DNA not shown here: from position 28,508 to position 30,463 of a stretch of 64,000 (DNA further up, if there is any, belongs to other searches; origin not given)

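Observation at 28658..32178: Tandem pair of secreted, cysteine-capped beta-helix paralogues, core of a four-member family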

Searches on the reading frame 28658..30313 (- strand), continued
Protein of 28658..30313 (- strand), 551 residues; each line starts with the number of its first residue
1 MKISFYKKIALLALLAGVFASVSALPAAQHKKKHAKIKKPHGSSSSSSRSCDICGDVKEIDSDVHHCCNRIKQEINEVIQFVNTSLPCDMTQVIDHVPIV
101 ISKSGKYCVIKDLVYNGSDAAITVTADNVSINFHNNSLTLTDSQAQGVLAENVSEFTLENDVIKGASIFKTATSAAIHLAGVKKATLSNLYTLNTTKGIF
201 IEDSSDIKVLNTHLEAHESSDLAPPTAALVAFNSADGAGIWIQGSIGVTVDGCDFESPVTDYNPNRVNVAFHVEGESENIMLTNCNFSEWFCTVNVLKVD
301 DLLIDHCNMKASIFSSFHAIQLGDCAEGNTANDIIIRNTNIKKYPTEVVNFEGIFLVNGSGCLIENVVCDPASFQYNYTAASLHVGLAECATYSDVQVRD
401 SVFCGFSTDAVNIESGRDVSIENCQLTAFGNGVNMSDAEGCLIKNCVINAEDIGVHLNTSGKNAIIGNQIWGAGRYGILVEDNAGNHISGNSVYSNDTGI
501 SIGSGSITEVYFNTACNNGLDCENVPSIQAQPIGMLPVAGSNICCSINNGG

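Call 40: list_cluster_members(proteins=[P0040, P0043, P0045, P0057, P0100, P0129, P0108, P0149, P0136, P0068])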
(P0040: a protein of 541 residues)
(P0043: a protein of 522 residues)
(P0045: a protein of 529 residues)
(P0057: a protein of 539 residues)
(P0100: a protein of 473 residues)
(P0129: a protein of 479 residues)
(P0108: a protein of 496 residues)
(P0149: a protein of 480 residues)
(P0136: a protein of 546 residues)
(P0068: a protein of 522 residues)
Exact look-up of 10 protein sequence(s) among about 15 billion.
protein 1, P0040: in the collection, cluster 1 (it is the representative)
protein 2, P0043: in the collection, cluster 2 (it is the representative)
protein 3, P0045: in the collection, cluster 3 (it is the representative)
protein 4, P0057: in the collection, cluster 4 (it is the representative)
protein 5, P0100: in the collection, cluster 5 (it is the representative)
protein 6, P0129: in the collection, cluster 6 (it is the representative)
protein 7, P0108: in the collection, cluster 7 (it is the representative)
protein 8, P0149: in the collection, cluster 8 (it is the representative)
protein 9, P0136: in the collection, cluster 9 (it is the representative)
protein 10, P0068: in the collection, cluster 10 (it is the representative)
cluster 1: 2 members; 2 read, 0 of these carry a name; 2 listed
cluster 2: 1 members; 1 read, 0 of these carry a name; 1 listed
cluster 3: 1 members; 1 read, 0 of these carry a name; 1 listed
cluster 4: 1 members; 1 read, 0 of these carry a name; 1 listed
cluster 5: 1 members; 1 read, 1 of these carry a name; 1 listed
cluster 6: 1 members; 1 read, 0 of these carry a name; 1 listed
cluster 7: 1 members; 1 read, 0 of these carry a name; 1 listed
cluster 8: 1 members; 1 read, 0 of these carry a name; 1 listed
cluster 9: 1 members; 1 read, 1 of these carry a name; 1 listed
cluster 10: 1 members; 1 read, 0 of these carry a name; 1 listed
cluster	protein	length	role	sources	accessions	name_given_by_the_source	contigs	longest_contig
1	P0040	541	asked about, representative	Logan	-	-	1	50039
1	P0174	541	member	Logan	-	-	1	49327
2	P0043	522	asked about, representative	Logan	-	-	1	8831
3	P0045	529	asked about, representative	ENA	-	-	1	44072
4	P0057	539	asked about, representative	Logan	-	-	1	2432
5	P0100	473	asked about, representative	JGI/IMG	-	Right handed beta helix region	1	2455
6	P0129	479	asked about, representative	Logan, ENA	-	-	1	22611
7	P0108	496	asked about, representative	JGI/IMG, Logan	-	-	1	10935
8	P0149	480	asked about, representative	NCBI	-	-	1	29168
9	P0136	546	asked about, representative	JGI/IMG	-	parallel beta-helix repeat protein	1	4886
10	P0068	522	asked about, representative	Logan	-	-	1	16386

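Call 42: find_homologous_proteins(query=A2, max_evalue=1e-20)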
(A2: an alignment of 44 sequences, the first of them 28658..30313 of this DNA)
Query A2 (44 sequences) (551 aa, profile of the alignment): 28 proteins with E <= 1e-20 among 8000 candidates.
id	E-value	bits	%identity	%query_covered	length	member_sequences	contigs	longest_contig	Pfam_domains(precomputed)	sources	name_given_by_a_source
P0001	2.4e-143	496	100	100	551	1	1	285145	PF13229.13,PF05048.20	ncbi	-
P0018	1.7e-141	490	39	94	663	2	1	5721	PF13229.13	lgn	-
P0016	2.1e-141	490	40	89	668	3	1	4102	PF13229.13,PF05048.20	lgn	-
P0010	7.3e-139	482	43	99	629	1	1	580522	PF13229.13,PF05048.20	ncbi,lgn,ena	-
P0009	1.3e-136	474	49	92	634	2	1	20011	PF13229.13,PF05048.20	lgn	-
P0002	2.3e-136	473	60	90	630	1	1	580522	PF13229.13,PF05048.20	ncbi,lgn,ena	-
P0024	3.0e-136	473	33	87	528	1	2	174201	PF13229.13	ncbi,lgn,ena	-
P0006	5.6e-136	472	49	90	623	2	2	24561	PF13229.13,PF12708.13,PF05048.20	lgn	-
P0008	1.0e-134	468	46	90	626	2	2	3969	PF13229.13,PF05048.20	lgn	-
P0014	9.1e-134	465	43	87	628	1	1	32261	PF13229.13,PF05048.20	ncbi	-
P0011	1.5e-131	457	46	90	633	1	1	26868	PF13229.13,PF05048.20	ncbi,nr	ncbi:MAG: right-handed parallel beta-helix repeat-containing protein [Chlamydiales bacterium]|nr:rig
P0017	1.0e-127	445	38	90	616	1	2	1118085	PF13229.13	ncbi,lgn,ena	-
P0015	1.4e-125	438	40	89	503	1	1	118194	PF13229.13,PF05048.20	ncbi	-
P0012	5.2e-123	429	46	95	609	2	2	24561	PF13229.13,PF05048.20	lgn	-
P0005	3.1e-122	427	56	99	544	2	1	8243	PF13229.13,PF12708.13,PF05048.20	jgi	-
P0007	9.4e-120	418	50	92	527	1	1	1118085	PF13229.13,PF05048.20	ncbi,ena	-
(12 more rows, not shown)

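Call 43: find_encoding_contigs(protein=P0129, flank=8000, max_places=2)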
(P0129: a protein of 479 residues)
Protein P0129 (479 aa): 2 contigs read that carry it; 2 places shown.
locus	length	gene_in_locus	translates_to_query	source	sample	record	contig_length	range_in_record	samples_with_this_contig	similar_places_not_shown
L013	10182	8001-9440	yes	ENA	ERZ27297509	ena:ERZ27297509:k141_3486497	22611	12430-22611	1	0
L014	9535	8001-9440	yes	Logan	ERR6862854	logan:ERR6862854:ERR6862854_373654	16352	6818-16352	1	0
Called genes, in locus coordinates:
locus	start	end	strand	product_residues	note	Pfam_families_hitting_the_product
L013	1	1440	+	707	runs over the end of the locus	-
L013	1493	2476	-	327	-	PF07714:PK_Tyr_Ser-Thr (weak), PF00069:Pkinase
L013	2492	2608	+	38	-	-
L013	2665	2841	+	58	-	-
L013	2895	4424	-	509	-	-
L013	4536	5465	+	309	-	-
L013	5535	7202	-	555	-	PF00732:GMC_oxred_N, PF01266:DAO (faint), PF05199:GMC_oxred_C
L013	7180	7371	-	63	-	-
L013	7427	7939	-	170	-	-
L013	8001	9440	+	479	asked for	PF05048:NosD (weak), PF13229:Beta_helix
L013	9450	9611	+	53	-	-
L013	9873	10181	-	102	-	?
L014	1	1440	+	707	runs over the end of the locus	-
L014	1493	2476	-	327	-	PF07714:PK_Tyr_Ser-Thr (weak), PF00069:Pkinase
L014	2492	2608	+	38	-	-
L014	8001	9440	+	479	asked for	PF05048:NosD (weak), PF13229:Beta_helix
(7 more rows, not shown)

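Call 44: find_encoding_contigs(protein=P0149, flank=8000, max_places=2)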
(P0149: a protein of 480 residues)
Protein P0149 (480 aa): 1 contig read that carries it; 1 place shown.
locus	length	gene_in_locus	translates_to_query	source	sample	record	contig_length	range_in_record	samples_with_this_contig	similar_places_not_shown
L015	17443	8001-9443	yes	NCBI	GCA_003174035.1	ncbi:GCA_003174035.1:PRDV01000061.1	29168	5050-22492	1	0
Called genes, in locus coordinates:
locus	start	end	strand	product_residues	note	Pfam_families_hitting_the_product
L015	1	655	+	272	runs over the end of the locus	PF01661:Macro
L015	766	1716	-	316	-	-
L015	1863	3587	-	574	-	-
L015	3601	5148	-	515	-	PF05048:NosD (faint), PF13229:Beta_helix (faint)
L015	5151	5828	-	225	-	PF05048:NosD, PF13229:Beta_helix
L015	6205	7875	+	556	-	PF13229:Beta_helix (weak)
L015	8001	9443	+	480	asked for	PF13229:Beta_helix, PF05048:NosD (weak), PF13229:Beta_helix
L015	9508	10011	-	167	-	-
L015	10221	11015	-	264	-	PF01138:RNase_PH, PF03725:RNase_PH_C (weak)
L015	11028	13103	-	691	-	PF01138:RNase_PH, PF03725:RNase_PH_C, PF01138:RNase_PH, PF00013:KH_1, PF00575:S1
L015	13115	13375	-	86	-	PF00312:Ribosomal_S15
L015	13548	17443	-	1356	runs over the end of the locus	PF04997:RNA_pol_Rpb1_1, PF00623:RNA_pol_Rpb1_2, PF04983:RNA_pol_Rpb1_3, PF05000:RNA_pol_Rpb1_4, PF04998:RNA_pol_Rpb1_5, PF21668:RPOC_hybrid (faint), PF01551:Peptidase_M23 (faint)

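Call 45: find_encoding_contigs(protein=P0040, flank=8000, max_places=2)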
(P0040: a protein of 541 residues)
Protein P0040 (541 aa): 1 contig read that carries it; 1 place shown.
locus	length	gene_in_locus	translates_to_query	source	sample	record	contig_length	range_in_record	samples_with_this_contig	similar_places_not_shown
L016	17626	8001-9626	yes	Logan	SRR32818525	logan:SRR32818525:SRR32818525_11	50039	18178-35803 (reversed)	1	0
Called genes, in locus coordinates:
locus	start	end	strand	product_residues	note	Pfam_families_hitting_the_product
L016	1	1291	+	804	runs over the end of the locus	PF00933:Glyco_hydro_3, PF01915:Glyco_hydro_3_C, PF07691:PA14, PF14310:Fn3-like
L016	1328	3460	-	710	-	PF02012:BNR (faint), PF13088:BNR_2 (weak)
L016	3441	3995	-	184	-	-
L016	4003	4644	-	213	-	PF00072:Response_reg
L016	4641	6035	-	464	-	PF13426:PAS_9 (weak), PF02518:HATPase_c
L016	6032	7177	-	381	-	PF08495:FIST, PF10442:FIST_C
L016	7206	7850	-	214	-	-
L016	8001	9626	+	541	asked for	PF13229:Beta_helix (weak), PF05048:NosD (weak), PF13229:Beta_helix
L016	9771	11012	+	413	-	PF00070:Pyr_redox (faint), PF00890:FAD_binding_2 (weak), PF01266:DAO, PF01593:Amino_oxidase, PF03486:HI0933_like (faint), PF07992:Pyr_redox_2 (faint), PF13450:NAD_binding_8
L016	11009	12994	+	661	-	PF07103:DUF1365, PF02353:CMAS, PF13489:Methyltransf_23, PF08241:Methyltransf_11, PF08242:Methyltransf_12, PF13649:Methyltransf_25, PF13847:Methyltransf_31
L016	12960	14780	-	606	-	PF01553:Acyltransferase, PF00550:PP-binding (weak)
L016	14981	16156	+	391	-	-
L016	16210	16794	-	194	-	PF01042:Ribonuc_L-PSP (weak)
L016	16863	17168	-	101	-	PF13560:HTH_31 (weak), PF12844:HTH_19 (weak)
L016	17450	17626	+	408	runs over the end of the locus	PF00877:NLPC_P60, PF05257:CHAP (faint)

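Call 55: find_related_loci(query=P0129, collection=viral_contigs, flank=4000)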
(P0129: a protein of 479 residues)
Query P0129 (479 aa) in viral_contigs; peptide patterns used: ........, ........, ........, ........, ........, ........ (x = any residue, [..] = any of these).
2 stretches matched a pattern, but none encodes a relative of the query by tblastn (E <= 1e-3).

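Call 56: find_related_loci(query=A1, collection=viral_contigs, flank=4000)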
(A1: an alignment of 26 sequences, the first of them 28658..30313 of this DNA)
Query A1 (551 aa) in viral_contigs; peptide patterns used: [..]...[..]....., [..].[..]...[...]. (x = any residue, [..] = any of these).
34 stretches matched a pattern, but none encodes a relative of the query by tblastn (E <= 1e-3).

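Call 73: fold_search(model_id=the predicted structure, library=viral)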
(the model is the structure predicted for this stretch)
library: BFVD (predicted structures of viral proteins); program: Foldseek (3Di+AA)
matches with E <= 10: 943; with E <= 0.001: 220
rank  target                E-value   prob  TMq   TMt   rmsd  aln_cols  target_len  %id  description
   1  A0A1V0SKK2            6.8e-21  1.00  0.66  0.79   8.8       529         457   19  Periplasmic copper-binding protein NosD [Klosneuvirus KNV1]
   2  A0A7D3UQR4            1.4e-13  1.00  0.50  0.51   8.7       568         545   17  Pectin lyase [Fadolivirus FV1/VV64]
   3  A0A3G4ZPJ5            1.0e-12  1.00  0.26  0.24  12.9       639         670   13  Right handed beta helix domain-containing protein [Barrevirus sp.]
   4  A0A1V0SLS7            2.0e-12  1.00  0.49  0.40  15.1       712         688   14  Right handed beta helix domain-containing protein [Klosneuvirus KNV1]
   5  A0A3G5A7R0            2.0e-11  1.00  0.34  0.36  14.4       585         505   14  Right handed beta helix domain-containing protein [Hyperionvirus sp.]
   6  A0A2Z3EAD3            4.1e-11  1.00  0.49  0.43   6.1       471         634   15  (no name in the UniProt tables at hand)
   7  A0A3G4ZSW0            1.7e-09  1.00  0.28  0.21  15.5       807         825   12  Right handed beta helix domain-containing protein [Edafosvirus sp.]
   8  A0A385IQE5            1.9e-09  1.00  0.46  0.44   8.2       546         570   12  Tail spike protein [Escherichia phage LL11]
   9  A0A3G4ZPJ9            2.5e-09  1.00  0.44  0.41   9.9       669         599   11  Right handed beta helix domain-containing protein [Barrevirus sp.]
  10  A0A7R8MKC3            2.9e-09  1.00  0.42  0.31   8.7       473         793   12  Putative EPS-depolymerase [Klebsiella phage vB_KvM-Eowyn]
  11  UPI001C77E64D         5.3e-09  1.00  0.54  0.55   7.0       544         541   11  (no name look-up for this kind of identifier)
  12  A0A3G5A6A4            7.8e-09  1.00  0.25  0.39  16.6       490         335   16  Uncharacterized protein [Harvfovirus sp.]
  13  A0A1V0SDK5            9.9e-09  1.00  0.37  0.17  19.0       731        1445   11  GMC-type oxidoreductase [Indivirus ILV1]
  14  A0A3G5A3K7            1.3e-08  1.00  0.30  0.16  19.3       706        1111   10  Right handed beta helix domain-containing protein [Harvfovirus sp.]
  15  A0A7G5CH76            1.4e-08  1.00  0.34  0.28  21.3       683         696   11  (no name in the UniProt tables at hand)
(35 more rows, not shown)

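Call 83: search_protein_families(library=phrogs, proteins=[window:28658-30313:-], max_evalue=0.001)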
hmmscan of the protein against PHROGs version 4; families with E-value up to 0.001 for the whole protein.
window:28658-30313:- (551 aa): 0 families

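Call 87: search_protein_families(library=pfam, proteins=[L013:1-1440:+, L013:2895-4424:-, L013:4536-5465:+, L013:7427-7939:-, L013:1493-2476:-], max_evalue=0.01)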
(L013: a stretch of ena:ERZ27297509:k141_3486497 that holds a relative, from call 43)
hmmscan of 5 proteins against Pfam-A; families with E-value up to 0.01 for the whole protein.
L013:1-1440:+ (479 aa): 0 families

L013:2895-4424:- (509 aa): 1 family
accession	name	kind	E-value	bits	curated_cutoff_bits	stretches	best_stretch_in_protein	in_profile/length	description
PF01391.23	Collagen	-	8e-29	99.6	27.2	2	218-273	4-59/60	Collagen triple helix repeat (20 copies)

L013:4536-5465:+ (309 aa): 0 families

L013:7427-7939:- (170 aa): 0 families

L013:1493-2476:- (327 aa): 2 families
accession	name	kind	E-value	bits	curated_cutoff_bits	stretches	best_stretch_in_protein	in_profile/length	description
PF00069.31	Pkinase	-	6.8e-11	42.5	31.7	1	125-168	102-145/263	Protein kinase domain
PF07714.23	PK_Tyr_Ser-Thr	-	5e-07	29.7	23.1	1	110-168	95-149/258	Protein tyrosine and serine/threonine kinase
